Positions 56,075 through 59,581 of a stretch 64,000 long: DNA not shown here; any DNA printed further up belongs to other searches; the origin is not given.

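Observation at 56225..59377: Single polypeptide joining 23 c-type haems to a dihaem-type cytochrome b membrane domain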

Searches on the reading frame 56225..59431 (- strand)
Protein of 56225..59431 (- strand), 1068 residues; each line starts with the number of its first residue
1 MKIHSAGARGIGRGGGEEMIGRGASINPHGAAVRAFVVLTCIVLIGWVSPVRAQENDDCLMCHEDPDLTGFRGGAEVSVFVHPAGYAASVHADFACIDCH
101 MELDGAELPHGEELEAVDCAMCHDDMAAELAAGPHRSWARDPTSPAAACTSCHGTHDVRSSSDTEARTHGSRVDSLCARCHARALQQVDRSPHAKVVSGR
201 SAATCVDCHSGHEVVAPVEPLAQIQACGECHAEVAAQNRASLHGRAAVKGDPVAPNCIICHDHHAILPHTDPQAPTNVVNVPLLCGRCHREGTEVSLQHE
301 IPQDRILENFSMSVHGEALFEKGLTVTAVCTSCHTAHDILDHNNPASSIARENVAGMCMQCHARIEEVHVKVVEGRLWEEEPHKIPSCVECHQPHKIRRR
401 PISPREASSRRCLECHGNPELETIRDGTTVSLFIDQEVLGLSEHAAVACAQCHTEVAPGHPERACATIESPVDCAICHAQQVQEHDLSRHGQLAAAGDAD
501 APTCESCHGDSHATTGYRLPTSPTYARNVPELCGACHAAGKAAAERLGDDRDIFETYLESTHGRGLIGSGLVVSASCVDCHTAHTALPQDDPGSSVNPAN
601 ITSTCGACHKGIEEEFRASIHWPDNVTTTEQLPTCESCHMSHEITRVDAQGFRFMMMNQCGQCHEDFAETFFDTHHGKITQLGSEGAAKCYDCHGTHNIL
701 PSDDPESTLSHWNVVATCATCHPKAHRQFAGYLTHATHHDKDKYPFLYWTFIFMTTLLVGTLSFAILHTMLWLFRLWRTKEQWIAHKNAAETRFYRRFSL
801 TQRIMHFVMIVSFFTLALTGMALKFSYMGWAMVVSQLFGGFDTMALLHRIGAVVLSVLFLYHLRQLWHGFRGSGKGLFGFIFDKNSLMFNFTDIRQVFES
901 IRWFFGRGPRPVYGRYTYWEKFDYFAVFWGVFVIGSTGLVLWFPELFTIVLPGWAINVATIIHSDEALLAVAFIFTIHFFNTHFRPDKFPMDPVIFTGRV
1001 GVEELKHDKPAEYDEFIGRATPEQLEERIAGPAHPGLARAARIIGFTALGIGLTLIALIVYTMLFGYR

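Call 4: search_protein_families(library=pfam, proteins=[window:56225-59431:-], max_evalue=0.01)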
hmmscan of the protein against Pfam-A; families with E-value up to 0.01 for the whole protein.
window:56225-59431:- (1068 aa): 6 families
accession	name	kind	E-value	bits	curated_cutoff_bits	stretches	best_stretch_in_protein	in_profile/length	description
PF14522.11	Cytochrome_C7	-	7.5e-27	93.4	24.8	9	575-639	14-66/67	Cytochrome c7 and related cytochrome c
PF14537.11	Cytochrom_c3_2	-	1.6e-23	83.4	25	4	91-181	4-78/79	Cytochrome c3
PF09699.15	Paired_CXXCH_1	-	4.9e-18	65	20.6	2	329-364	8-38/41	Doubled CXXCH motif (Paired_CXXCH_1)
PF02085.21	Cytochrom_CIII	-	8.1e-10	39.4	22.9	1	202-289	30-101/101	Class III cytochrome C family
PF01292.26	Ni_hydr_CYTB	-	3.9e-07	30.5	30.1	2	797-975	1-156/179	Prokaryotic cytochrome b561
PF22678.1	Cytochrom_c_NrfB-like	-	0.0027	18.6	27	1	59-124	1-66/89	Cytochrome c-type protein NrfB-like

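Call 5: search_protein_families(library=ncbifam, proteins=[window:56225-59431:-], max_evalue=0.01)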
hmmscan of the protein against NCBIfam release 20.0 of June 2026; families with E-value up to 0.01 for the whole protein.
window:56225-59431:- (1068 aa): 7 families
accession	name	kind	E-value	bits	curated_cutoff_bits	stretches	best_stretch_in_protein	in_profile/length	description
TIGR03508.1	decahem_SO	subfamily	1.2e-24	87.1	192.2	3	118-291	4-176/258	DmsE family decaheme c-type cytochrome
NF041028.1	decahem_GSU2203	exception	5.2e-17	62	325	3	328-417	126-208/317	GSU2203 family decaheme c-type cytochrome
TIGR01583.1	formate-DH-gamm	equivalog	1.7e-08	34.7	115.85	1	796-984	3-171/204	formate dehydrogenase subunit gamma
NF008659.0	PRK11659.1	equivalog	4e-07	29.9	184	2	118-239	48-175/188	cytochrome c nitrite reductase pentaheme subunit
TIGR03153.1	cytochr_NrfH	equivalog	3.7e-06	27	134.2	0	79-210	14-134/138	cytochrome c nitrite reductase small subunit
TIGR04257.1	nanowire_3heme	domain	1.6e-05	25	40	0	575-612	24-61/75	c(7)-type cytochrome triheme domain-containing protein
NF007924.0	PRK10639.1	equivalog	0.0086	15.8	341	0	796-980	8-169/211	formate dehydrogenase cytochrome b556 subunit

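Call 6: find_homologous_proteins(query=window:56225-59431:-, max_evalue=0.00001)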
Query window:56225-59431:- (1068 aa): 2978 proteins with E <= 0.00001 among 8000 candidates; the best 120 are listed.
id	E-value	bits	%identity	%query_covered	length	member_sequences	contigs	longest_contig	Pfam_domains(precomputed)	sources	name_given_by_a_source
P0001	0.0e+0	2097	82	98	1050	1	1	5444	PF09699.16,PF14537.12,PF01292.27,PF02085.22,PF14522.12,PF22113.2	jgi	jgi:cytochrome b subunit of formate dehydrogenase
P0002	0.0e+0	2035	80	98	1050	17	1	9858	PF09699.16,PF14537.12,PF01292.27,PF02085.22,PF14522.12,PF22113.2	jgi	jgi:cytochrome b subunit of formate dehydrogenase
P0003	0.0e+0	2013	80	97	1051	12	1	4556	PF09699.16,PF14537.12,PF02085.22,PF14522.12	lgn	-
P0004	0.0e+0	1987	82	93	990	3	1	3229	PF09699.16,PF14537.12,PF01292.27,PF02085.22,PF14522.12,PF22113.2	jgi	jgi:cytochrome b subunit of formate dehydrogenase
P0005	0.0e+0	1970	77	98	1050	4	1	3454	PF09699.16,PF14537.12,PF01292.27,PF02085.22,PF14522.12,PF22113.2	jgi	-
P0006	0.0e+0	1945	79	95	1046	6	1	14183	PF09699.16,PF14537.12,PF01292.27,PF02085.22,PF14522.12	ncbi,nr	ncbi:MAG: cytochrome c3 family protein [Thermoanaerobaculales bacterium]|nr:cytochrome c3 family pro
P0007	0.0e+0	1897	75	97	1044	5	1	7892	PF09699.16,PF14537.12,PF22678.2,PF01292.27,PF02085.22,PF14522.12,PF22113.2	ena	-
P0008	0.0e+0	1828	73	97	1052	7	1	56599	PF09699.16,PF14537.12,PF01292.27,PF02085.22,PF14522.12,PF22113.2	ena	-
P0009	0.0e+0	1812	72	98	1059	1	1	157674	PF09699.16,PF14537.12,PF01292.27,PF02085.22,PF14522.12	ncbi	-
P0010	0.0e+0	1808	73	96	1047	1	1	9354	PF09699.16,PF14537.12,PF01292.27,PF02085.22,PF14522.12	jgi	jgi:cytochrome b subunit of formate dehydrogenase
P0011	0.0e+0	1805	71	97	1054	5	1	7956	PF09699.16,PF14537.12,PF01292.27,PF02085.22,PF14522.12,PF22113.2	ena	-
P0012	0.0e+0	1805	71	97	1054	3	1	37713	PF09699.16,PF14537.12,PF01292.27,PF14522.12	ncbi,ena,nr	ncbi:MAG TPA: hypothetical protein VLB51_00310 [Methylomirabilota bacterium]|nr:hypothetical protein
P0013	0.0e+0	1801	72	97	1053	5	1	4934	PF09699.16,PF14537.12,PF01292.27,PF14522.12,PF22113.2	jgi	jgi:cytochrome b subunit of formate dehydrogenase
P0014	0.0e+0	1795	72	96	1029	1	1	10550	PF09699.16,PF14537.12,PF01292.27,PF14522.12,PF22113.2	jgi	jgi:cytochrome b subunit of formate dehydrogenase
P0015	0.0e+0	1793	72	95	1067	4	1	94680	PF09699.16,PF14537.12,PF01292.27,PF02085.22,PF14522.12,PF22113.2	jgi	jgi:cytochrome b subunit of formate dehydrogenase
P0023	0.0e+0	1759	71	95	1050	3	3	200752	PF09699.16,PF14537.12,PF01292.27,PF02085.22,PF14522.12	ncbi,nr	ncbi:MAG: cytochrome c3 family protein [Thermoanaerobaculales bacterium]|nr:cytochrome c3 family pro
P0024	0.0e+0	1740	71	95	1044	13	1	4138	PF09699.16,PF14537.12,PF01292.27,PF14522.12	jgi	-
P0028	0.0e+0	1693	69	96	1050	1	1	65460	PF09699.16,PF14537.12,PF01292.27,PF14522.12,PF22113.2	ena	-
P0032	0.0e+0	1674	68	96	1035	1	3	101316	PF09699.16,PF14537.12,PF01292.27,PF02085.22,PF14522.12,PF22113.2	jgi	jgi:cytochrome b subunit of formate dehydrogenase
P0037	0.0e+0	1649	64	98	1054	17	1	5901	PF09699.16,PF14537.12,PF01292.27,PF02085.22,PF14522.12,PF22113.2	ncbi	-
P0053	0.0e+0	1606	64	98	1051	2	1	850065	PF09699.16,PF14537.12,PF01292.27,PF02085.22,PF14522.12,PF22113.2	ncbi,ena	-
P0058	0.0e+0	1598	63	97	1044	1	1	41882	PF09699.16,PF14537.12,PF01292.27,PF14522.12,PF22113.2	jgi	jgi:predicted CXXCH cytochrome family protein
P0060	0.0e+0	1589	63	97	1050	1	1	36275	PF09699.16,PF14537.12,PF14522.12,PF22113.2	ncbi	ncbi:MAG: cytochrome c3 family protein [Thermoanaerobaculales bacterium]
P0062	0.0e+0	1584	64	97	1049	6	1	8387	PF09699.16,PF14537.12,PF01292.27,PF02085.22,PF14522.12,PF22113.2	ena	-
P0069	0.0e+0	1527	63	95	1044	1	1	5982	PF09699.16,PF14537.12,PF14522.12,PF22113.2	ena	-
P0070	0.0e+0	1525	63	95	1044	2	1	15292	PF09699.16,PF14537.12,PF22678.2,PF01292.27,PF14522.12,PF22113.2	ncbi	ncbi:MAG: hypothetical protein Kow00109_22720 [Acidobacteriota bacterium]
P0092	0.0e+0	1363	56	97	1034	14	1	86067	PF09699.16,PF14537.12,PF02085.22,PF14522.12,PF22113.2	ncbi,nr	ncbi:MAG: hypothetical protein HOM68_18915 [Gemmatimonadetes bacterium]|nr:hypothetical protein [Gem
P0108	0.0e+0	1304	60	82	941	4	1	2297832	PF09699.16,PF14537.12,PF01292.27,PF14522.12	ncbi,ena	-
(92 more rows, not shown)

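Call 8: find_encoding_contigs(protein=P0023, flank=10000, max_places=2)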
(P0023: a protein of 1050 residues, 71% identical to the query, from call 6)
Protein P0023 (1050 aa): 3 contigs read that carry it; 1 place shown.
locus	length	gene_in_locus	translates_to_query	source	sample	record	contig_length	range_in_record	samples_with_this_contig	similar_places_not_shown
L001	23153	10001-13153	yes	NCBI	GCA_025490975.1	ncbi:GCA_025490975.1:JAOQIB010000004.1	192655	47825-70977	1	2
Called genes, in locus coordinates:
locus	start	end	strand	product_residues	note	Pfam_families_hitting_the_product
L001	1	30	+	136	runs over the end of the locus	PF21758:LpdD_chaperone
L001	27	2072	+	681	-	PF10060:DUF2298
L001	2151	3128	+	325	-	PF00535:Glycos_transf_2, PF13641:Glyco_tranf_2_3 (weak)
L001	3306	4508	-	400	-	-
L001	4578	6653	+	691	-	PF00497:SBP_bac_3 (weak), PF01464:SLT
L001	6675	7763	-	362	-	-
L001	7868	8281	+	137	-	PF13380:CoA_binding_2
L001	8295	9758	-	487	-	PF03264:Cytochrom_NNT (weak)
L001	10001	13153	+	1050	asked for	PF02085:Cytochrom_CIII (faint), PF09699:Paired_CXXCH_1 (faint), PF14522:Cytochrome_C7 (faint), PF14537:Cytochrom_c3_2 (weak), PF01292:Ni_hydr_CYTB (weak)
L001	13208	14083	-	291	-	-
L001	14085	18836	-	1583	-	PF00501:AMP-binding, PF23562:AMP-binding_C_3, PF00583:Acetyltransf_1 (weak), PF13508:Acetyltransf_7 (weak)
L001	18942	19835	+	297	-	PF00561:Abhydrolase_1 (weak), PF12146:Hydrolase_4, PF07859:Abhydrolase_3 (weak), PF12697:Abhydrolase_6 (weak), PF00326:Peptidase_S9 (faint), PF01738:DLH (faint), PF08386:Abhydrolase_4 (weak)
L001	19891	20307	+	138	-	PF13618:Gluconate_2-dh3 (weak)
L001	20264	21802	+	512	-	PF01266:DAO (faint), PF00732:GMC_oxred_N, PF05199:GMC_oxred_C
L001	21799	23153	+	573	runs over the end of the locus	PF02776:TPP_enzyme_N, PF00205:TPP_enzyme_M, PF02775:TPP_enzyme_C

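Call 9: find_encoding_contigs(protein=P0092, flank=10000, max_places=2)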
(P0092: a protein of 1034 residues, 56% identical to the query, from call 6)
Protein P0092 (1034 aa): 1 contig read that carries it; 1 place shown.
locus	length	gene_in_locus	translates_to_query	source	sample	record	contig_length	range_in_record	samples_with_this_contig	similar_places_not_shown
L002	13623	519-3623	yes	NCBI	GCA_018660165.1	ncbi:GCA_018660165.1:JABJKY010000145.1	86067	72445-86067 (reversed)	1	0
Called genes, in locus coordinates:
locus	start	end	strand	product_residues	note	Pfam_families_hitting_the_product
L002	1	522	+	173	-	PF01292:Ni_hydr_CYTB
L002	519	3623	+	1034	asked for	PF02085:Cytochrom_CIII (faint), PF09699:Paired_CXXCH_1 (faint), PF14522:Cytochrome_C7 (faint), PF14537:Cytochrom_c3_2 (faint), PF22113:Mtrc-MtrF_II-IV_dom (weak)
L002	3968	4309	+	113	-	-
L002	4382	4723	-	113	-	-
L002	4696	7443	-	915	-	PF12729:4HB_MCP_1 (weak), PF00512:HisKA, PF02518:HATPase_c, PF00072:Response_reg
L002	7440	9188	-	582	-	PF00496:SBP_bac_5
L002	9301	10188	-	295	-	PF20628:Dyp_perox_C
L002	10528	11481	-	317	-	PF01208:URO-D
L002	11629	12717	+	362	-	PF02746:MR_MLE_N, PF13378:MR_MLE_C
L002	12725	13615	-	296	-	-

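Call 12: search_solved_structures(query=window:56225-59431:-, max_evalue=1, show_alignments=0)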
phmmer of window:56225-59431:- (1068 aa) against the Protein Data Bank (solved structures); distinct sequences matched with E-value up to 1: 9.
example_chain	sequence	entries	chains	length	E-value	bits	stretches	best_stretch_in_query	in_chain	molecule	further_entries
28pb_A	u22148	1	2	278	1.6e-07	32.9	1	57-213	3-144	Cytochrome c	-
6qyc_A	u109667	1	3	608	3e-05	25.3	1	577-694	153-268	Decaheme c-type cytochrome, OmcA/MtrC family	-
6r2q_C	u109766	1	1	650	3.5e-05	25.1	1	577-694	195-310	Decaheme c-type cytochrome, OmcA/MtrC family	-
2ozy_A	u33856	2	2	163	0.0055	17.8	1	575-707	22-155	Cytochrome c-type protein nrfB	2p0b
1kqf_C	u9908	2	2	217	0.05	14.7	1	796-982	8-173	FORMATE DEHYDROGENASE, NITRATE-INDUCIBLE, CYTOCHROME B556(FDN) SUBUNIT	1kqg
7ubj_A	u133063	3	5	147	0.3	12.1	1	130-191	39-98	Antitermination protein Q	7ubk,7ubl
8bcx_A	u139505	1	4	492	0.4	11.7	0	410-455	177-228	Nitrite reductase (cytochrome; ammonia-forming)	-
1i77_A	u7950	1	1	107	0.56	11.2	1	80-157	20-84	CYTOCHROME C3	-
7ubm_Q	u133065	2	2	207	0.65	11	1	130-190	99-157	Antitermination protein Q | Antitermination protein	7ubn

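Call 17: find_encoding_contigs(protein=P0108, flank=10000, max_places=2)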
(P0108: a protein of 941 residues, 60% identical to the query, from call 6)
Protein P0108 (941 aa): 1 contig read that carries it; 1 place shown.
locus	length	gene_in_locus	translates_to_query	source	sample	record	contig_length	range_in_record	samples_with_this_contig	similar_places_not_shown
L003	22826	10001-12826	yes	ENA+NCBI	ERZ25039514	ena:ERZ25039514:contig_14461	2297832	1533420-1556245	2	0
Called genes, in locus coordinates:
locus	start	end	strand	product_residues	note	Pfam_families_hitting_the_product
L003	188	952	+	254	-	PF13229:Beta_helix (weak)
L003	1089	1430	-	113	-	-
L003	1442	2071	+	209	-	-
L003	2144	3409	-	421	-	PF04055:Radical_SAM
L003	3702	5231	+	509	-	PF00501:AMP-binding, PF13193:AMP-binding_C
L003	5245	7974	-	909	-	PF02012:BNR (faint), PF15902:Sortilin-Vps10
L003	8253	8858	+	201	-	PF00081:Sod_Fe_N, PF02777:Sod_Fe_C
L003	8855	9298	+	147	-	PF00581:Rhodanese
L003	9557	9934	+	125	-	PF02085:Cytochrom_CIII, PF14522:Cytochrome_C7 (faint)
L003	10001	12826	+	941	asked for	PF14522:Cytochrome_C7 (faint), PF14537:Cytochrom_c3_2 (faint), PF09699:Paired_CXXCH_1 (weak), PF01292:Ni_hydr_CYTB (weak)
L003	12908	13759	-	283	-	PF01797:Y1_Tnp, PF13384:HTH_23 (weak), PF13936:HTH_38 (faint), PF13518:HTH_28 (weak)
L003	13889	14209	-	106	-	-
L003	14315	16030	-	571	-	-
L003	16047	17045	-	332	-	PF14522:Cytochrome_C7 (faint), PF22113:Mtrc-MtrF_II-IV_dom (faint), PF22678:Cytochrom_c_NrfB-like (weak), PF09699:Paired_CXXCH_1, PF14537:Cytochrom_c3_2 (weak), PF09699:Paired_CXXCH_1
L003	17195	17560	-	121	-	PF12840:HTH_20 (weak), PF01022:HTH_5, PF12802:MarR_2 (faint)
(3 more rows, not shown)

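Call 18: find_encoding_contigs(protein=P0053, flank=10000, max_places=2)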
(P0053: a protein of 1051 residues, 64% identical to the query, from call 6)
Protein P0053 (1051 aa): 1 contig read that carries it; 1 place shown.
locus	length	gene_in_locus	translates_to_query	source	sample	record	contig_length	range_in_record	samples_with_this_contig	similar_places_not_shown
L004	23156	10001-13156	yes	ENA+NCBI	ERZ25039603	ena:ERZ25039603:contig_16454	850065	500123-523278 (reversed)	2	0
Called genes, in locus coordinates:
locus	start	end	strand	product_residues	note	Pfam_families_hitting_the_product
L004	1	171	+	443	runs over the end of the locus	PF10060:DUF2298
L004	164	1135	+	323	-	PF13641:Glyco_tranf_2_3, PF00535:Glycos_transf_2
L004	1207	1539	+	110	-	PF02627:CMD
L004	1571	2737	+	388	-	PF04055:Radical_SAM, PF12345:DUF3641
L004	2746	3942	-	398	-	-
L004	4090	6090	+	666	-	PF00497:SBP_bac_3 (weak), PF01464:SLT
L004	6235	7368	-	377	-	-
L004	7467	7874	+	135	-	PF13380:CoA_binding_2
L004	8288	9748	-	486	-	PF03264:Cytochrom_NNT, PF14522:Cytochrome_C7 (faint)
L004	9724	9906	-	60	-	-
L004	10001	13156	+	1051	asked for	PF02085:Cytochrom_CIII (faint), PF09699:Paired_CXXCH_1 (faint), PF14537:Cytochrom_c3_2 (weak), PF22113:Mtrc-MtrF_II-IV_dom, PF14522:Cytochrome_C7 (weak), PF01292:Ni_hydr_CYTB (weak)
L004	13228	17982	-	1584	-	PF00501:AMP-binding, PF23562:AMP-binding_C_3, PF00583:Acetyltransf_1, PF13508:Acetyltransf_7 (weak)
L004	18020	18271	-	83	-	-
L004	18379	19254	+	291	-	PF05448:AXE1 (faint), PF12697:Abhydrolase_6 (weak), PF00561:Abhydrolase_1 (weak), PF12146:Hydrolase_4, PF00326:Peptidase_S9 (weak), PF12146:Hydrolase_4 (weak)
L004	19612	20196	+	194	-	PF07638:Sigma70_ECF (faint), PF04542:Sigma70_r2 (weak), PF08281:Sigma70_r4_2 (weak), PF04545:Sigma70_r4 (weak)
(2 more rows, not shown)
